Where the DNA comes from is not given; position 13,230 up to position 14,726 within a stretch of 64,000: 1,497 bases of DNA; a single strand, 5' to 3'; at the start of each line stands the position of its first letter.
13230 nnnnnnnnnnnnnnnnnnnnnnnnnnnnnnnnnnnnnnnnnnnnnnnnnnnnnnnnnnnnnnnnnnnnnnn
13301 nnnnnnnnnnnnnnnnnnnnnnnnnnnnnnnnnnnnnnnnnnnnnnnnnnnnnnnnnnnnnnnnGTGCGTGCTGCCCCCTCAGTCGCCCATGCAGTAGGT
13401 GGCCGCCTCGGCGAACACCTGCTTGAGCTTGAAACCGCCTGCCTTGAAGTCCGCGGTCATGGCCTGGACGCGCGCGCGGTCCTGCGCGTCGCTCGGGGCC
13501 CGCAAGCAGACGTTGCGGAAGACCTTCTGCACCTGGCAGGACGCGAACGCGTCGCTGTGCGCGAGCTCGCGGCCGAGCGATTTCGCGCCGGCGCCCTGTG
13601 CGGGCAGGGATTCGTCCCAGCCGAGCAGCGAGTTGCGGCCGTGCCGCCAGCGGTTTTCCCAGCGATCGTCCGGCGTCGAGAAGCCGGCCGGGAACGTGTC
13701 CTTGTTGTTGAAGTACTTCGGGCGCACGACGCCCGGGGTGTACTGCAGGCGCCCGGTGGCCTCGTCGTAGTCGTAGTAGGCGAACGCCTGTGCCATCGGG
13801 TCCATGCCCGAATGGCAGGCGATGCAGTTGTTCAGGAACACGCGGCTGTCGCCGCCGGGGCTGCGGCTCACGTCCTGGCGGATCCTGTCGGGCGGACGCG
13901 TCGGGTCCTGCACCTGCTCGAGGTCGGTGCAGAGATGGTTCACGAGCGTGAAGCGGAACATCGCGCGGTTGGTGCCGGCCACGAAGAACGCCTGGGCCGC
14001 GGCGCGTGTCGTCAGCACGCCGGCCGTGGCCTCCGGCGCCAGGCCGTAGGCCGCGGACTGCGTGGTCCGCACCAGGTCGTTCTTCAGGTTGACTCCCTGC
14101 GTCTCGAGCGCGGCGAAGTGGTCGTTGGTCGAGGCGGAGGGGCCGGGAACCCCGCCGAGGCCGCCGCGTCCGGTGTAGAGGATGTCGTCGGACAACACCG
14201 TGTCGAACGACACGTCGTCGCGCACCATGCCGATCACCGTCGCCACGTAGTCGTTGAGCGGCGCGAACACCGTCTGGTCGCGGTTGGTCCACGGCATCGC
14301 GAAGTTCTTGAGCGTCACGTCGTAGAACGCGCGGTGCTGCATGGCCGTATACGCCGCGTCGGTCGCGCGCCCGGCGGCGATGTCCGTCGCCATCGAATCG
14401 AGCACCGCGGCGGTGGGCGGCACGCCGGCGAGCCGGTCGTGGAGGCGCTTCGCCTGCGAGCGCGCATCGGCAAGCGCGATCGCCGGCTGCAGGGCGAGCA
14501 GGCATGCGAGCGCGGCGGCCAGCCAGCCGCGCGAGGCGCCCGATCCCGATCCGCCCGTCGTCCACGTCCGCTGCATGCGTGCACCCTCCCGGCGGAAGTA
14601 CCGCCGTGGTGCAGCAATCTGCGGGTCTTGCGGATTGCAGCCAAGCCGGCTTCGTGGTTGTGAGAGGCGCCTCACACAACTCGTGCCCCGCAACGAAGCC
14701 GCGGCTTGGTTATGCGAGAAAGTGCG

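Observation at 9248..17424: Divergently transcribed core of four exported proteins (Tat-signal protein, 2xCxxCH+LamG lipoprotein, 1xCxxCH protein, beta-propeller+2xCxxCH lipoprotein) with no characterised function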

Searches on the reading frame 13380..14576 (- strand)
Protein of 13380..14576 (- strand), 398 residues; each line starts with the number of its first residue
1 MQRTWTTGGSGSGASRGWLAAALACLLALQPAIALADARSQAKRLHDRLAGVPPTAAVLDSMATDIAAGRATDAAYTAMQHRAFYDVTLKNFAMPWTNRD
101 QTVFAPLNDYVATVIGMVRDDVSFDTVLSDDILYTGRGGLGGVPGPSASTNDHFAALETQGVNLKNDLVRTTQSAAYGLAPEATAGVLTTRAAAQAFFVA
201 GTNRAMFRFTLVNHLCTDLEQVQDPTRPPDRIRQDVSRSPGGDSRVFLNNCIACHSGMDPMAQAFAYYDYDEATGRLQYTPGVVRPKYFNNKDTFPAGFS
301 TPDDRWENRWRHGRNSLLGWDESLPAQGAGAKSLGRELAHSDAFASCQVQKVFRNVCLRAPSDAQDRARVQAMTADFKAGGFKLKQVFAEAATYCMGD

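Call 3: search_protein_families(library=pfam, proteins=[window:13380-14576:-], max_evalue=0.1)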
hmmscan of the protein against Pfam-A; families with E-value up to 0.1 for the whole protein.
window:13380-14576:- (398 aa): 2 families
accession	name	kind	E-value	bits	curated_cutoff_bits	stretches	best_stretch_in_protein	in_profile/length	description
PF07624.16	PSD2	-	0.00018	21.6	25.8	1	329-389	6-66/74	Protein of unknown function (DUF1585)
PF07627.16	PSCyt3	-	0.042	14.6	27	1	249-269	69-89/98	Protein of unknown function (DUF1588)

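Call 4: search_protein_families(library=ncbifam, proteins=[window:13380-14576:-], max_evalue=0.1)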
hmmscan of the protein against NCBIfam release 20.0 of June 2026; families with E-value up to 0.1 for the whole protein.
window:13380-14576:- (398 aa): 0 families

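Call 56: search_solved_structures(query=A4, max_evalue=10)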
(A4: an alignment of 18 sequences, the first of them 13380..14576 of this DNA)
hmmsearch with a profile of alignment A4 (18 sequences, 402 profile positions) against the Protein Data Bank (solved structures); distinct sequences matched with E-value up to 10: 5.
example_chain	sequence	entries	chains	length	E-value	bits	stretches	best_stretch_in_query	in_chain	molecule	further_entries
4h0k_A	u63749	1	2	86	0.35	12.6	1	239-260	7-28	Cytochrome c6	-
4gyd_A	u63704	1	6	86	0.39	12.4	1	239-260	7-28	Cytochrome c6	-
4h0j_A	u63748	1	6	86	0.43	12.3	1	239-260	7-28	Cytochrome c6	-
7sia_A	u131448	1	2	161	1.3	10.7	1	87-143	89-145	Integrase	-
5kci_A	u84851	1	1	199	1.7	10.3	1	37-84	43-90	Uncharacterized protein YPL067C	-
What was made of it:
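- Tried and rejected: C gave only a cytochrome c6 heme-motif match at E=0.35 (call 56).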

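Call 57: search_protein_families(library=pfam, alignment_id=A4, max_evalue=1)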
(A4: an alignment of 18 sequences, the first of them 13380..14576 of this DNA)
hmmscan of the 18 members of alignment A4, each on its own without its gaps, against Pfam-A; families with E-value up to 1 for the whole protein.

A. member 1, window:13380-14576:- (398 aa): 2 families
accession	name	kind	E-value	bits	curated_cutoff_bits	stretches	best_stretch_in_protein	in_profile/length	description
PF07624.16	PSD2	-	0.00018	21.6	25.8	1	329-389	6-66/74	Protein of unknown function (DUF1585)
PF07627.16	PSCyt3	-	0.042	14.6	27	1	249-269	69-89/98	Protein of unknown function (DUF1588)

B. families by the number of members that match (of 18 scanned): 5 families
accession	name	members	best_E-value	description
PF07624.16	PSD2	15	7.1e-06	Protein of unknown function (DUF1585)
PF07627.16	PSCyt3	13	0.017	Protein of unknown function (DUF1588)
PF07583.16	PSCyt2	2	0.017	Protein of unknown function (DUF1549)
PF13442.11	Cytochrome_CBB3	1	0.11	Cytochrome C oxidase, cbb3-type, subunit III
PF16744.11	zf-RING_15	1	0.21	KIAA1045 RING finger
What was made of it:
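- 13380..14576 (-): C: 398-aa Sec-exported monoheme protein (CIACH 13812..13826). It is a remote relative of the PSCyt3-PSD2 (DUF1588-DUF1585) C-terminal half of planctomycete-type cytochromes. Calls 3 and 57: PSD2 hit in 15 of 18 orthologues (best 7e-6) and PSCyt3 in 13 of 18, in collinear order.
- On PSCyt3-PSD2 (DUF1588-DUF1585) planctomycete-type cytochromes: However, 15 of 18 and 13 of 18 orthologues hit these models, in the right order (calls 3, 57). No such hits were found in C or its orthologues (call 57).
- Closest known: Planctomycete-type cytochrome. Same: C gives collinear weak PSCyt3 + PSD2 matches (call 57).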
